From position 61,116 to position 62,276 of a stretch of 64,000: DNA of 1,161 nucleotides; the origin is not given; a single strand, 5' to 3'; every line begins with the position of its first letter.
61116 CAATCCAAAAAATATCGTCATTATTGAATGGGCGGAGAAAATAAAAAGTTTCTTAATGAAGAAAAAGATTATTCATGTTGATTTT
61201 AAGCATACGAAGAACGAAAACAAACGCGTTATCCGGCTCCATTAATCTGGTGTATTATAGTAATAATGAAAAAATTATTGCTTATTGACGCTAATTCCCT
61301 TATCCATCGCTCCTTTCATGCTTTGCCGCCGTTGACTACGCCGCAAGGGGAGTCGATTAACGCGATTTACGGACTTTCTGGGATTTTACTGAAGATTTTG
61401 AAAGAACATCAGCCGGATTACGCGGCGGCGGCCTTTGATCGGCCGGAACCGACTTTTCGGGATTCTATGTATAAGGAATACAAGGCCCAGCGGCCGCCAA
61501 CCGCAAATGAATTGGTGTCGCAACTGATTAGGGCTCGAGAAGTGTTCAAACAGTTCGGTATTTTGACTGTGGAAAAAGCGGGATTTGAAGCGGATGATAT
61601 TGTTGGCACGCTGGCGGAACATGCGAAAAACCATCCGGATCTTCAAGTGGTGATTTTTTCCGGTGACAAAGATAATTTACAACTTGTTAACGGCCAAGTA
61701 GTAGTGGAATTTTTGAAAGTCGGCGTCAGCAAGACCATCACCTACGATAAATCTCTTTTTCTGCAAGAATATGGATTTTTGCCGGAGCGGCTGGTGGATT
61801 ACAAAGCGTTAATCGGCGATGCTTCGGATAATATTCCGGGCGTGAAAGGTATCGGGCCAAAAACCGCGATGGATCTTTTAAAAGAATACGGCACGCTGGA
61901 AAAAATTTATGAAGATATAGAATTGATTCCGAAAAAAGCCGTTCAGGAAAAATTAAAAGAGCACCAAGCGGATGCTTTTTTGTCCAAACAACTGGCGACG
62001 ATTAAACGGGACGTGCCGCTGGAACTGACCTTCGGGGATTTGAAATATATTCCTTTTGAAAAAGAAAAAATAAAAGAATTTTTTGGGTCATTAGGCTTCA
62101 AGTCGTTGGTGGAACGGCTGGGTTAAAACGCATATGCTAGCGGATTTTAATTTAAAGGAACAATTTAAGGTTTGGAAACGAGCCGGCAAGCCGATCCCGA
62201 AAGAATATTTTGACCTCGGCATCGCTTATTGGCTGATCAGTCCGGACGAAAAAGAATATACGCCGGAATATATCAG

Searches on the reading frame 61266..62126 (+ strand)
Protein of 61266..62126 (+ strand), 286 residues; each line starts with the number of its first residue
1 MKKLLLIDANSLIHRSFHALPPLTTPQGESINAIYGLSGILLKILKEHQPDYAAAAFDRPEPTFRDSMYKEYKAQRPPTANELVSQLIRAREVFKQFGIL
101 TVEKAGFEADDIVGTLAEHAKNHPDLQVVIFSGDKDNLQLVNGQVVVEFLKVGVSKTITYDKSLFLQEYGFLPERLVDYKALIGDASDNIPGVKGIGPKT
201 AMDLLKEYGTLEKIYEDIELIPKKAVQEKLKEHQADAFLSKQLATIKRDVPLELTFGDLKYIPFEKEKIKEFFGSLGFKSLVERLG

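Call 15: search_protein_families(library=pfam, proteins=[window:61266-62126:+])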
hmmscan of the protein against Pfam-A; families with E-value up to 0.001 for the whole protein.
window:61266-62126:+ (286 aa): 3 families
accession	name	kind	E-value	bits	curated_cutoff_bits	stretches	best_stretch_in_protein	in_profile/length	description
PF02739.22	5_3_exonuc_N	-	6.9e-51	172.6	34.3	1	3-170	1-164/164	5'-3' exonuclease, N-terminal resolvase-like domain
PF01367.25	5_3_exonuc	-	2.4e-35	121.4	40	1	173-266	3-96/97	5'-3' exonuclease, C-terminal SAM fold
PF14520.12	HHH_5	-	0.00018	22.3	27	1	192-216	6-31/57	Helix-hairpin-helix domain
